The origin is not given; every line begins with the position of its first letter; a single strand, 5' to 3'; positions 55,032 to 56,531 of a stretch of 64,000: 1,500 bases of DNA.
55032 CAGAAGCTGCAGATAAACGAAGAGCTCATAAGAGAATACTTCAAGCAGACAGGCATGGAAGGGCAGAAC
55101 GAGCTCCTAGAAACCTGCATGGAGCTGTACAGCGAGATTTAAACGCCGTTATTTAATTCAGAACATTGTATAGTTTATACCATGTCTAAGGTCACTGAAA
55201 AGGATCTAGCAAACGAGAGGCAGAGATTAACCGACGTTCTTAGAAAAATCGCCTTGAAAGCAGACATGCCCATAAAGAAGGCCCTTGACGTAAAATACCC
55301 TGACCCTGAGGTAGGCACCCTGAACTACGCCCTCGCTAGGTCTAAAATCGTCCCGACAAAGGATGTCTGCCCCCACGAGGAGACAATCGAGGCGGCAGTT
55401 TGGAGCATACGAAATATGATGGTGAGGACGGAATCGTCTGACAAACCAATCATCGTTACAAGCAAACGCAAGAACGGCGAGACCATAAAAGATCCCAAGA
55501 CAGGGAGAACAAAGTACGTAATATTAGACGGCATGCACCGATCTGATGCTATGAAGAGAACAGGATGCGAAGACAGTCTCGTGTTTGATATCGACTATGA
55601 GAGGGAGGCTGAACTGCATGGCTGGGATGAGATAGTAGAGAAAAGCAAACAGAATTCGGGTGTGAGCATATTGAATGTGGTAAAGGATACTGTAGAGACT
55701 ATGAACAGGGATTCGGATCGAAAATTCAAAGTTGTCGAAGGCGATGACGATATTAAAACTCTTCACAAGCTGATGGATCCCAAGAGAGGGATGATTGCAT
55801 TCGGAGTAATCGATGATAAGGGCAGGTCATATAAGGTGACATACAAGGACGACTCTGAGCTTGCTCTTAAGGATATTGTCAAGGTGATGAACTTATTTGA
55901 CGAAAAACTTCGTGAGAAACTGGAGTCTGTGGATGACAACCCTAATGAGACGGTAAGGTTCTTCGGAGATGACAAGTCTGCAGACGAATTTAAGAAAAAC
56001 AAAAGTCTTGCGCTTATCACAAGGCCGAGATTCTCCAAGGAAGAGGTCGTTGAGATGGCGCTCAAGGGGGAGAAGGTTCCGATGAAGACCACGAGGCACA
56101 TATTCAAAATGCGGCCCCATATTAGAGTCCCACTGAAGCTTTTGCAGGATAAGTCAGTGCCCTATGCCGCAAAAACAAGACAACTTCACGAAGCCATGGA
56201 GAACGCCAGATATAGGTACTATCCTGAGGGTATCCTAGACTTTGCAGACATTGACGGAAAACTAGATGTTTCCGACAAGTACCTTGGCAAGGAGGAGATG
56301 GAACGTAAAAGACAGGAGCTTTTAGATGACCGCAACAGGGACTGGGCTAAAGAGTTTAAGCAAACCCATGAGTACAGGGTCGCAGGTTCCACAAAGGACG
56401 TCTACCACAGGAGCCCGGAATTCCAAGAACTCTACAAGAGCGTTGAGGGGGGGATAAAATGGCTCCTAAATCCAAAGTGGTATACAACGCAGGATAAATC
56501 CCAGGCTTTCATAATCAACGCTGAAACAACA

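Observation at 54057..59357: Mre11/SbcD-like nuclease paired with a 1391-aa ParB + PLP-aminotransferase + novel-repeat giant protein in place of Rad50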

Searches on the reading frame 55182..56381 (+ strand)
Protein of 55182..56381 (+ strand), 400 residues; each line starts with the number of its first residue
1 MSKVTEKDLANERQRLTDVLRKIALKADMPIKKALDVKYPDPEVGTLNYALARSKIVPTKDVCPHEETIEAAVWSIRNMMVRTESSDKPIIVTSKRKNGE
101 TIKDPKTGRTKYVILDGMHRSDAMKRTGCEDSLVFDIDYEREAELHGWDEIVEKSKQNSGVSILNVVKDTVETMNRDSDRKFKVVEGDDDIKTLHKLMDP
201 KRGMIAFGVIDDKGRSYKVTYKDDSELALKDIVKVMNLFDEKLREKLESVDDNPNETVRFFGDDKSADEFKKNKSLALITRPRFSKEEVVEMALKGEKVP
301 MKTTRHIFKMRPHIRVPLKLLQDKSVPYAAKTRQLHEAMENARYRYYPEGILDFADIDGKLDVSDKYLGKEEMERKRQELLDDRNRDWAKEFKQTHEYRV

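Call 13: search_protein_families(library=pfam, proteins=[window:55182-56381:+], max_evalue=10)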
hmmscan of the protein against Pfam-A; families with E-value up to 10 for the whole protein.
window:55182-56381:+ (400 aa): 1 family
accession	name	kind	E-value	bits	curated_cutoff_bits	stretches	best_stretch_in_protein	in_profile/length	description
PF09465.16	LBR_tudor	-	0.036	14.2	22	1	211-231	31-51/55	Lamin-B receptor of TUDOR domain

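Call 15: search_solved_structures(query=window:55182-56381:+, max_evalue=10, show_alignments=3)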
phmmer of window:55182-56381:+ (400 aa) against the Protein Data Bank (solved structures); distinct sequences matched with E-value up to 10: 16.
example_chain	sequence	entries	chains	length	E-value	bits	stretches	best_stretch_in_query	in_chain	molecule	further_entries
1vk1_A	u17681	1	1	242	0.00088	21.3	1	242-313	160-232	Conserved hypothetical protein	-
5x0b_A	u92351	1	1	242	0.0018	20.2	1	259-318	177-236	Free serine kinase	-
5x0e_A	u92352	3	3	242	0.0019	20.2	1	259-318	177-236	Free serine kinase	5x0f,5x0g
5x0j_A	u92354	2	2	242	0.0019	20.1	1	259-318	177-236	Free serine kinase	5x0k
5h7c_A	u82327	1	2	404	0.0029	19.6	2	223-295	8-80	Immunoglobulin G-binding protein A, DHR14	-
5uje_A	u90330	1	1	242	0.021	16.7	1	110-149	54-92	SbnI protein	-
5h7b_A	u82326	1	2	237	0.041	15.8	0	198-269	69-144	Immunoglobulin G-binding protein A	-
5h7a_C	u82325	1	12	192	0.086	14.7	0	200-269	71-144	Immunoglobulin G-binding protein A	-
3qwo_C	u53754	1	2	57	0.087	14.7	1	220-269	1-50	motavizumab epitope scaffold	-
3kbg_A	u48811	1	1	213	0.14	14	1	158-266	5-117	30S ribosomal protein S4e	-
9k3a_A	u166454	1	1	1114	0.32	12.8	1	211-315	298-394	Tail protein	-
5h79_D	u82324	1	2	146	0.36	12.7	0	223-269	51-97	Immunoglobulin G-binding protein A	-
6nr6_A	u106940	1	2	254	0.64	11.8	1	106-134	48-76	Bifunctional transcriptional regulator/O-phospho-L-serine synthase SbnI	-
5ujd_A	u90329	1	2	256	0.66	11.8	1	106-134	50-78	Siderophore biosynthesis protein SbnI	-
9qu4_A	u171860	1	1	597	1.2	11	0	223-276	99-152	Immunoglobulin G-binding protein A,Choline/ethanolamine transporter FLVCR2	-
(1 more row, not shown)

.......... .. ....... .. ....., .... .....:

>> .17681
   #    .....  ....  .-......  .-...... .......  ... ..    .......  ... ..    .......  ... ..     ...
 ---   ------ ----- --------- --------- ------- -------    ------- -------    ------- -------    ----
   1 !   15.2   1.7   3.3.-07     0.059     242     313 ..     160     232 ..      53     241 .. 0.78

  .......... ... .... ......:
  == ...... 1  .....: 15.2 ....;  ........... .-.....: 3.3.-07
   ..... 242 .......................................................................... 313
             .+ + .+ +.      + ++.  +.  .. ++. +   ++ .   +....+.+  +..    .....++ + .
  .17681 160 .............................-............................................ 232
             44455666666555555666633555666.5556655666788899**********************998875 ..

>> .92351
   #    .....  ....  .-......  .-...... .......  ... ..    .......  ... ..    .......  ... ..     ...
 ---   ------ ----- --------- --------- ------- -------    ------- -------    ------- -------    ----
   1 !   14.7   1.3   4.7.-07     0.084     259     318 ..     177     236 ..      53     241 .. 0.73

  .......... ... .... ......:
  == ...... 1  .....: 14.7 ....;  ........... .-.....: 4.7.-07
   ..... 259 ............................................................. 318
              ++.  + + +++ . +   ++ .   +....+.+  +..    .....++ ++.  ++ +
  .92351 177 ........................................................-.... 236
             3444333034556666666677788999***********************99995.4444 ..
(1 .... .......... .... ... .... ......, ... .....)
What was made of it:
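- On Free serine kinase (SerK/SbnI): PMKTTRH 300-306 aligns with SPKTTRH of 5x0b and 1vk1 (call 15).
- The KTTRH motif is identical to that of Thermococcus SerK (call 15).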

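Call 18: search_solved_structures(query=A2, max_evalue=1, show_alignments=2)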
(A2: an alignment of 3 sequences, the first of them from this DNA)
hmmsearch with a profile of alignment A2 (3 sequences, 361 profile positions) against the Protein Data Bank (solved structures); distinct sequences matched with E-value up to 1: 7.
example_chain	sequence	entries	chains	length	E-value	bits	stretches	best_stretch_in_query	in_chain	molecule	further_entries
1vk1_A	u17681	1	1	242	1.1e-08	37.5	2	161-278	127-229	Conserved hypothetical protein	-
5uje_A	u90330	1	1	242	1.2e-08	37.4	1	11-115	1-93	SbnI protein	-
5x0b_A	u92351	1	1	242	5.4e-07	32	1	162-280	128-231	Free serine kinase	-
5x0e_A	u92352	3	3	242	6e-07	31.8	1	161-280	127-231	Free serine kinase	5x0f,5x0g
5x0j_A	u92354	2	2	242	6.4e-07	31.7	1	162-280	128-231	Free serine kinase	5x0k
5ujd_A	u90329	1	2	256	4e-05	25.8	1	18-116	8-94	Siderophore biosynthesis protein SbnI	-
6nr6_A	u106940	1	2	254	7.1e-05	25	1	71-116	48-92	Bifunctional transcriptional regulator/O-phospho-L-serine synthase SbnI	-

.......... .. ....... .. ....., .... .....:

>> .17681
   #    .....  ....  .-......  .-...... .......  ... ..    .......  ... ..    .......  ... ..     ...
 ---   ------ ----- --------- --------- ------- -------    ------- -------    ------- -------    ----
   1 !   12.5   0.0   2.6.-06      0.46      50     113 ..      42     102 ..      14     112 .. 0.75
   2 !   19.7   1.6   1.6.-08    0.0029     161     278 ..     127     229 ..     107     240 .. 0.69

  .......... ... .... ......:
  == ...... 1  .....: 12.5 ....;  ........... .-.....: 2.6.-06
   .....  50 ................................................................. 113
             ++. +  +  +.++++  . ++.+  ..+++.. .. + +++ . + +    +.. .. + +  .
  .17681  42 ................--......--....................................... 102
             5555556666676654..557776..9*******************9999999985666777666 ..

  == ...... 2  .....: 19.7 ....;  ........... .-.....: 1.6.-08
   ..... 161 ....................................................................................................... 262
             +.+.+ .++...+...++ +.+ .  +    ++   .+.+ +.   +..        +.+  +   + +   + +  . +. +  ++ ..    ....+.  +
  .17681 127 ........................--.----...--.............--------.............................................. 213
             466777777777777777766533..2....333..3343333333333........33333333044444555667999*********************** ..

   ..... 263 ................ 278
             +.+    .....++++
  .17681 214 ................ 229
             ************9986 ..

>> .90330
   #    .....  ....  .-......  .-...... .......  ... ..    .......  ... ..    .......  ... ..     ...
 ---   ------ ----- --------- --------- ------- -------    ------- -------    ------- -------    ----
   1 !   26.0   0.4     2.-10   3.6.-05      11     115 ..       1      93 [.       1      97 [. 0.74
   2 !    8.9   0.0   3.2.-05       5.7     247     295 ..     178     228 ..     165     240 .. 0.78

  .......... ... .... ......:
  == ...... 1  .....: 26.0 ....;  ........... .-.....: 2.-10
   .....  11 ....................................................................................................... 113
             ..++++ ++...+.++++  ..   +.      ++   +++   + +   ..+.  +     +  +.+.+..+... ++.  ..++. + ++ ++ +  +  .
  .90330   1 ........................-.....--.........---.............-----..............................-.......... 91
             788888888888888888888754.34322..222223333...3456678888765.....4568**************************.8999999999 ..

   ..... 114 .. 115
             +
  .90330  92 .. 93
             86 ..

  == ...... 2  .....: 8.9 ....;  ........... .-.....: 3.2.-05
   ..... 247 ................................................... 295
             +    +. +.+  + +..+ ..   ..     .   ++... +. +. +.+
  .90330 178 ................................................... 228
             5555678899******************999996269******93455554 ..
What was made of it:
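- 55314..56261 (+): aa ~45-360: free-serine-kinase (SerK/SbnI-like) region, made of a ParB/Srx-like N-domain plus the SerK C-domain and a family-specific RxYPE extension. A PDB profile search finds 1vk1, 5x0b and 5uje at E 1e-8 to 6e-7 (call 18).
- On Free serine kinase (SerK/SbnI): E66 and D116-G-M-H-R align with SbnI LHE and IDGVHR (call 18).
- A profile search of the PDB hits only SerK and SbnI structures (call 18). E66 aligns with the LHE glutamate of SbnI, and D116-G-x-H-R with IDGVHR (call 18).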

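Call 38: find_homologous_proteins(query=A2, max_evalue=0.001)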
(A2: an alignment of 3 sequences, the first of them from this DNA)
Query A2 (3 sequences) (392 aa, profile of the alignment): 135 proteins with E <= 0.001 among 6307 candidates; the best 120 are listed.
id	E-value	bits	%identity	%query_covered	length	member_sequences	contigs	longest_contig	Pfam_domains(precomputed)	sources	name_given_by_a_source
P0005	4.1e-94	333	31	82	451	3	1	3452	-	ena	-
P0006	5.7e-24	103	27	78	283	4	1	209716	-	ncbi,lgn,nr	ncbi:MAG: hypothetical protein H6747_03095 [Deltaproteobacteria bacterium]|nr:hypothetical protein [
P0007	1.1e-23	102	27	76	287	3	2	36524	-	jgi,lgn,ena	jgi:hypothetical protein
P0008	2.0e-23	101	28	78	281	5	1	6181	-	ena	-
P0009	4.7e-23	100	27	78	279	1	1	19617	-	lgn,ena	-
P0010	2.7e-22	97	27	77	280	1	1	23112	-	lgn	-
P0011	9.0e-22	95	26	78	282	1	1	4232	PF02195.27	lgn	-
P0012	2.1e-21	94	27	78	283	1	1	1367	-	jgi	jgi:ParB-like chromosome segregation protein Spo0J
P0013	3.2e-21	94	27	78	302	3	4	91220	-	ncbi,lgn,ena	-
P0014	2.6e-20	91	29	78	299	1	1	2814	-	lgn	-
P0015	1.6e-19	88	26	78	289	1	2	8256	-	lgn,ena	-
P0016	2.0e-19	88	27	78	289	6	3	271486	-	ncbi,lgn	-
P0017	1.3e-18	85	23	75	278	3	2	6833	-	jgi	jgi:hypothetical protein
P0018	6.2e-17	80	23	76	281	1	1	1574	-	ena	-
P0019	1.2e-15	75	25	68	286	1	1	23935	-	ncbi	-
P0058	2.1e-12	65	24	58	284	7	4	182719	-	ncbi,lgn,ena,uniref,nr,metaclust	ncbi:MAG: hypothetical protein APZ16_07080 [Candidatus Hadarchaeum yellowstonense]|uniref:ParB-like 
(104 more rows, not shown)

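Call 59: find_encoding_contigs(protein=P0058, flank=6000, max_places=3)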
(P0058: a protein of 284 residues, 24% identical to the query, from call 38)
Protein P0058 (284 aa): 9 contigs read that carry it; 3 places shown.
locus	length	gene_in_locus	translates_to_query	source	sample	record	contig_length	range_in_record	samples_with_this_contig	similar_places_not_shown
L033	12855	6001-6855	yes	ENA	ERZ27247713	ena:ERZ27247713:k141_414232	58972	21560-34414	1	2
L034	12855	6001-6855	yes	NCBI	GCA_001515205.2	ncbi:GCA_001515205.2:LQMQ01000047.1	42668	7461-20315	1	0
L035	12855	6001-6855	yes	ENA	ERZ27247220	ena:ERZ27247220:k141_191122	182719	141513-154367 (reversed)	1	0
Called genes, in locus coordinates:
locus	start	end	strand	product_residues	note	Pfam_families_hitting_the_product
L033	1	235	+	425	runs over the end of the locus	PF02441:Flavoprotein, PF04127:DFP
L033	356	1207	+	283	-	PF00288:GHMP_kinases_N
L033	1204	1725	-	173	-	PF00881:Nitroreductase, PF14512:TM1586_NiRdase (weak), PF00881:Nitroreductase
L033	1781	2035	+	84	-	-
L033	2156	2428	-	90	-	-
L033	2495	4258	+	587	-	PF04068:Fer4_RLI, PF02463:SMC_N (faint), PF13481:AAA_25 (faint), PF00005:ABC_tran, PF13304:AAA_21 (faint), PF00005:ABC_tran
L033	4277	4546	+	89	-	-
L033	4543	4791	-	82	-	PF01423:LSM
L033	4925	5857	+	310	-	PF14520:HHH_5, PF00154:RecA_N, PF13481:AAA_25, PF08423:Rad51, PF06745:ATPase (weak)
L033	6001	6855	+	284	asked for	-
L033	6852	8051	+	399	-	PF01676:Metalloenzyme, PF10143:PhosphMutase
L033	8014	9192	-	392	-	PF07690:MFS_1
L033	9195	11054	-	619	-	PF08915:tRNA-Thr_ED, PF00587:tRNA-synt_2b, PF03129:HGTP_anticodon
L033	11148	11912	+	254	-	PF04981:NMD3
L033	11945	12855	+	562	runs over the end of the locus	PF02776:TPP_enzyme_N, PF00205:TPP_enzyme_M, PF02775:TPP_enzyme_C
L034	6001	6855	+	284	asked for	-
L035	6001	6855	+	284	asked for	-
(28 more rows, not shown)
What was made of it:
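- In Hadarchaeum, a stand-alone relative overlaps a phosphoglycerate-mutase gene (call 59). The stand-alone long SerK-like gene in Hadarchaeum overlaps a phosphoglycerate-mutase gene (call 59).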

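Call 60: find_encoding_contigs(protein=P0006, flank=6000, max_places=2)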
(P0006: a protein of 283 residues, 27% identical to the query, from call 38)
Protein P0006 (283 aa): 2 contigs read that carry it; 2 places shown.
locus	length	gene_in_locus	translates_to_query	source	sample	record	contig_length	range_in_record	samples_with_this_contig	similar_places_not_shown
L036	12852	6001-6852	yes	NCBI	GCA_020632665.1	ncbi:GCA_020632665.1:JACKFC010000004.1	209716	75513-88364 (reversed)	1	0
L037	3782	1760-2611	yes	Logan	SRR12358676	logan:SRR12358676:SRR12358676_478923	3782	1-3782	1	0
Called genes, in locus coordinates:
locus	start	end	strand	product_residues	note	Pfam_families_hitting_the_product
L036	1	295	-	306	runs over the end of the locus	PF01797:Y1_Tnp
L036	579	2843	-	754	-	-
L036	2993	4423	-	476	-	PF02445:NadA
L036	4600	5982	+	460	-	PF04055:Radical_SAM, PF06969:HemN_C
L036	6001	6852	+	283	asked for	-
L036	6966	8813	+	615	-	PF00069:Pkinase, PF07714:PK_Tyr_Ser-Thr, PF17667:Pkinase_fungal (faint), PF03109:ABC1 (weak)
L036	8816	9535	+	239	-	PF07209:DUF1415 (weak)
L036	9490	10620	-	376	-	PF01244:Peptidase_M19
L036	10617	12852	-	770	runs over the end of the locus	-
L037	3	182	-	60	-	?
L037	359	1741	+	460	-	PF04055:Radical_SAM, PF06969:HemN_C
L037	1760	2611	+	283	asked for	-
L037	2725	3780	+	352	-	?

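Call 64: predict_structure(alignment_id=A4)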
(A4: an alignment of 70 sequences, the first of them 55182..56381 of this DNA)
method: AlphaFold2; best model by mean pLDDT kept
length: 400 residues; sequences in the alignment: 70
mean_pLDDT: 85.3   pTM: 0.79
mean pLDDT of the five models: 85.3, 85.2, 85.1, 85.1, 84.7
residues with pLDDT >= 90: 246; 70-90: 94; 50-70: 41; < 50: 19
segments of 3 or more residues with pLDDT < 50: 365-368, 388-400
pLDDT, mean of each block of 10 residues (from residue 1): 76 80 74 55 85 95 95 93 95 85 88 97 97 96 95 92 97 94 96 90 84 96 91 94 94 85 94 95 93 94 94 93 95 89 68 65 54 69 57 31
secondary structure, 60 per line:
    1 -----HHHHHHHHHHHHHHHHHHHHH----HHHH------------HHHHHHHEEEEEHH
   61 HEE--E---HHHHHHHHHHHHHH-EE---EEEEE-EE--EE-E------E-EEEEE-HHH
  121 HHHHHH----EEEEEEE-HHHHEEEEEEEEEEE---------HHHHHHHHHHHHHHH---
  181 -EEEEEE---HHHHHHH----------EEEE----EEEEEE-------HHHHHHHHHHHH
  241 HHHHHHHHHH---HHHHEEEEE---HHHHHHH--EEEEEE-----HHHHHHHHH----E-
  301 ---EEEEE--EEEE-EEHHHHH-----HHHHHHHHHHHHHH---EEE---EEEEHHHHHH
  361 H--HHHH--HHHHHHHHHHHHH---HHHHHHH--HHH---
elements in order: H6-26 H31-34 H47-53 E54-58 H70-83 E90-94 E112-116 H118-126 E131-137 H139-142 E143-153 H163-177 E182-187 H191-197 E208-211 E216-221 H229-250 H254-257 E258-262 H266-272 E275-280 H286-294 E304-308 E311-314 H318-322 H328-341 E345-347 E351-354 H355-361 H364-367 H370-382 H386-392
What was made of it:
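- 55314..56261 (+): The AF2 model has pLDDT 85 (call 64).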

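Call 66: fold_search(model_id=the predicted structure, library=pdb)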
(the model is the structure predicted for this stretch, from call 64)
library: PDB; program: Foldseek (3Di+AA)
matches with E <= 10: 655; with E <= 0.001: 9
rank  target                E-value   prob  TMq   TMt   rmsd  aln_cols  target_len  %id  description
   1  6nr6_A                1.9e-15  1.00  0.47  0.71   5.8       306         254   14  Crystal Structure of Staphylococcus pseudintermedius SbnI in complex with ADP (released 2019-06-19)
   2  5x0k                  2.9e-15  1.00  0.47  0.75   6.2       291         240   20  Free serine kinase (E30Q mutant) in complex with AMP (released 2017-04-12)
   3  5x0g                  4.1e-15  1.00  0.47  0.75   5.7       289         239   20  Free serine kinase (E30A mutant) in complex with ADP (released 2017-04-12)
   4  1vk1                  1.5e-14  1.00  0.46  0.74   3.9       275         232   21  Conserved hypothetical protein from Pyrococcus furiosus Pfu-392566-001 (released 2004-08-10)
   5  5uje                  1.6e-14  1.00  0.49  0.77   4.5       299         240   18  SbnI with C-terminal truncation from Staphylococcus aureus (released 2018-01-24)
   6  5x0b                  1.8e-14  1.00  0.48  0.76   5.9       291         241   18  Free serine kinase in complex with AMP (released 2017-04-12)
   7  5x0e                  2.3e-14  1.00  0.47  0.73   5.3       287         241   18  Free serine kinase (E30A mutant) in complex with phosphoserine and AMP (released 2017-04-12)
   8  5ujd_A                2.9e-14  1.00  0.47  0.72   5.2       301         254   15  SbnI from Staphylococcus pseudintermedius (released 2018-01-24)
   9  5x0j                  5.6e-14  1.00  0.46  0.71   4.0       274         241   19  Free serine kinase (E30Q mutant) in complex with phosphoserine and AMP (released 2017-04-12)
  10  7ol9_B                2.3e-03  1.00  0.17  0.32   3.3        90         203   16  Crystal structure of C-terminally truncated Bacillus subtilis nucleoid occlusion protein (Noc) complexed to the Noc-bi (released 2022-03-09)
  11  6sdk_A                2.7e-03  1.00  0.17  0.33  15.6       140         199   12  Crystal structure of bacterial ParB dimer bound to CDP (released 2019-10-23)
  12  7nfu_B                4.1e-03  1.00  0.17  0.31   2.8        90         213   16  Crystal structure of C-terminally truncated Geobacillus thermoleovorans nucleoid occlusion protein Noc (released 2021-02-17)
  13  3hy2_X                4.1e-03  1.00  0.17  0.58   3.5        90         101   19  Crystal Structure of Sulfiredoxin in Complex with Peroxiredoxin I and ATP:Mg2+ (released 2009-10-06)
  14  2rii_Y                4.6e-03  1.00  0.17  0.60   3.3        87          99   20  Crystal Structure of Human Peroxiredoxin I in complex with Sulfiredoxin (released 2008-01-08)
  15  1yzs_MODEL_1_A        5.5e-03  1.00  0.17  0.50   3.1        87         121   20  Solution structure of human sulfiredoxin (srx) (released 2005-03-22)
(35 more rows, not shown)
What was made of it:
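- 55314..56261 (+): The top nine Foldseek hits are all SerK or SbnI, E ~1e-15, target TM 0.71-0.77 (call 66).
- On Free serine kinase (SerK/SbnI): The top nine Foldseek PDB hits are all SerK or SbnI over 274-306 aligned columns, E 2e-15 to 6e-14 (call 66). E30 mutants are named in PDB entry titles (call 66).
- On Dnd phosphorothioation (DndA desulfurase + DndB): The N-region is a SerK fold (call 66).
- Closest known: Free serine kinases: archaeal ADP-dependent SerK. Same: The same two-domain fold over the whole enzyme (Foldseek E ~1e-15, target TM 0.71-0.77; call 66).
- PDB entry titles for SerK name E30A and E30Q mutants (call 66).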
